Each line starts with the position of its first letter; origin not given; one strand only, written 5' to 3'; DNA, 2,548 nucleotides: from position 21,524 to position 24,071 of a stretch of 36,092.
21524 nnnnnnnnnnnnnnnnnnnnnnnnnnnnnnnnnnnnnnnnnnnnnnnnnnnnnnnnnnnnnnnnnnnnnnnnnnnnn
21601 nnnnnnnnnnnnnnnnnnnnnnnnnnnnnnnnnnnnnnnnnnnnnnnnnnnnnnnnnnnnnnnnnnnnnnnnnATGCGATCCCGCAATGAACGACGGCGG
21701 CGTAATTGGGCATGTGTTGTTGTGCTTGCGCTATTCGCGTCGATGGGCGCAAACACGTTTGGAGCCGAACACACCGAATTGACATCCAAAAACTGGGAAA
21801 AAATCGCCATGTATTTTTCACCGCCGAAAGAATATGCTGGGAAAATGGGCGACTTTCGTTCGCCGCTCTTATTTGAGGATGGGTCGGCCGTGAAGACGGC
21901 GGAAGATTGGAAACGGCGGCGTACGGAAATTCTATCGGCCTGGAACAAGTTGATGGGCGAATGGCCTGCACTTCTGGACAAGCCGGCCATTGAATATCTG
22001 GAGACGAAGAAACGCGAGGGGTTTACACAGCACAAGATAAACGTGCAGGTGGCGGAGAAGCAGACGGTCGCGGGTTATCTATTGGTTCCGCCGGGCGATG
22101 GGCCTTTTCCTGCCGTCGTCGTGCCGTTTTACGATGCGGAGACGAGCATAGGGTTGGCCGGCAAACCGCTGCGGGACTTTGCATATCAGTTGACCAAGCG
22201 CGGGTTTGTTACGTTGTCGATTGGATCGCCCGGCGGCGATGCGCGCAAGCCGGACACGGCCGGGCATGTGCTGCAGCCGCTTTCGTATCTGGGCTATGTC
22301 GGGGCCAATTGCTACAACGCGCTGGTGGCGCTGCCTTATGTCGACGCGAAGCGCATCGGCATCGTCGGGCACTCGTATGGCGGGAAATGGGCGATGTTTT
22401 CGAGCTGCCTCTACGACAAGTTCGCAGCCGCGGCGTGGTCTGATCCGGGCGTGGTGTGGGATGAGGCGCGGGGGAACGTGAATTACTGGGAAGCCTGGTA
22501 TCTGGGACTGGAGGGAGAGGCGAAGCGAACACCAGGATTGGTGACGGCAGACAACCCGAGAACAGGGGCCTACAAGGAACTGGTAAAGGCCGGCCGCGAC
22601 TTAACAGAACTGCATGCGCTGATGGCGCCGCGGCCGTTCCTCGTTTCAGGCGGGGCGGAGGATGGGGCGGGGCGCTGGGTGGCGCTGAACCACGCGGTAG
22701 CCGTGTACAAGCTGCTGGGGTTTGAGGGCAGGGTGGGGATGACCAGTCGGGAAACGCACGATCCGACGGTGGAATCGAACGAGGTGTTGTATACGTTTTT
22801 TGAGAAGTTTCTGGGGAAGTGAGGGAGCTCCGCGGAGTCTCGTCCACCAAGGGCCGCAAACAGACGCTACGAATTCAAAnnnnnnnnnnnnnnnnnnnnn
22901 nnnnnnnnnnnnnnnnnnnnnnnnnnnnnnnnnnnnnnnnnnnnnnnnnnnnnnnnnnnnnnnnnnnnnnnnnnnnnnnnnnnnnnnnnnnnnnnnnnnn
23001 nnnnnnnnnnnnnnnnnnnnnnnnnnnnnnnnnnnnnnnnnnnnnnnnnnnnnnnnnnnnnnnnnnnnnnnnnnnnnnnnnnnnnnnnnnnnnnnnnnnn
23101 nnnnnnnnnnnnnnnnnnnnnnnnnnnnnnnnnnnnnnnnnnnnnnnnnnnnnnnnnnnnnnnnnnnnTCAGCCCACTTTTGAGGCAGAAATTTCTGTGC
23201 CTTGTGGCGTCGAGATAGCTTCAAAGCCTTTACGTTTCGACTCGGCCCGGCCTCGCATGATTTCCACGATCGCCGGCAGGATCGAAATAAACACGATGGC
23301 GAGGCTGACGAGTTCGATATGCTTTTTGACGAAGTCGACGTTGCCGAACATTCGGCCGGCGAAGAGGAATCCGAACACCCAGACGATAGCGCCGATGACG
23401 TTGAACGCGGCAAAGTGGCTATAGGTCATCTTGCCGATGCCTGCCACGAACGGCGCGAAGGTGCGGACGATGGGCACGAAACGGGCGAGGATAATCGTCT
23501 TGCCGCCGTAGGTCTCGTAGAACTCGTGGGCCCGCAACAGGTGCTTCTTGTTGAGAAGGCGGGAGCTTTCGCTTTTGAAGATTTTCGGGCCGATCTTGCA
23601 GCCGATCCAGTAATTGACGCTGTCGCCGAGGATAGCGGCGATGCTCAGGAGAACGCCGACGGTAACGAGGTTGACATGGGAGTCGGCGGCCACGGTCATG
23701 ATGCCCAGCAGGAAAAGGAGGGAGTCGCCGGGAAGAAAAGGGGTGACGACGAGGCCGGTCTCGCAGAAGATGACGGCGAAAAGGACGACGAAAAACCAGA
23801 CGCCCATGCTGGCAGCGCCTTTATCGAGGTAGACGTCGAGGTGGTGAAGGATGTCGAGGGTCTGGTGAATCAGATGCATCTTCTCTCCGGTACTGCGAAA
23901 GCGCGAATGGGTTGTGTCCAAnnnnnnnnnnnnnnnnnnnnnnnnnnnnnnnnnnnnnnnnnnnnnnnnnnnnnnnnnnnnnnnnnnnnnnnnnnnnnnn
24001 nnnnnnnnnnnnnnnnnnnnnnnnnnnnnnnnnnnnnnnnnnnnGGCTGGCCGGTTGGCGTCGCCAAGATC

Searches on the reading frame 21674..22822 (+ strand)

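Call 28: search_protein_families(library=pfam, proteins=[window:21674-22822:+], max_evalue=0.001)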
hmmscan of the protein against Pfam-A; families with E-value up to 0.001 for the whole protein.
window:21674-22822:+ (382 aa): 2 families
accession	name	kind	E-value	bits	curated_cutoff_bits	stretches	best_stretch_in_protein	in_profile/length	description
PF06500.17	FrsA-like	-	1.2e-07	31.3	22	1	108-241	157-280/414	Esterase FrsA-like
PF00326.27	Peptidase_S9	-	2.6e-05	24.3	22.6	1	213-279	51-119/213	Prolyl oligopeptidase family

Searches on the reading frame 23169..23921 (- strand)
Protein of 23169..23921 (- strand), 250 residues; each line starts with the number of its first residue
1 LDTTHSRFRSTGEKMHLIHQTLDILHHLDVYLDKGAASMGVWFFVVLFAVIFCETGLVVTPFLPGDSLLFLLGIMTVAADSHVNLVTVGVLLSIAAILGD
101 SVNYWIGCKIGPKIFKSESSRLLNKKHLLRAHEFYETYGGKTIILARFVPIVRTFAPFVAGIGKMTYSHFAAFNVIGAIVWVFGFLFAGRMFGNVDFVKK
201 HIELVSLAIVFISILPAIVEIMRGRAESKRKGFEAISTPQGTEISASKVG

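Call 28: search_protein_families(library=pfam, proteins=[window:23169-23921:-], max_evalue=0.001)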
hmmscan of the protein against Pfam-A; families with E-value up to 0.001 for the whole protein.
window:23169-23921:- (250 aa): 1 family
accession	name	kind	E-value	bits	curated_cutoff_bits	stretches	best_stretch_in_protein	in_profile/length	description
PF09335.16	VTT_dom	-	8.2e-22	78.4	33.9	1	63-190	1-122/123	VTT domain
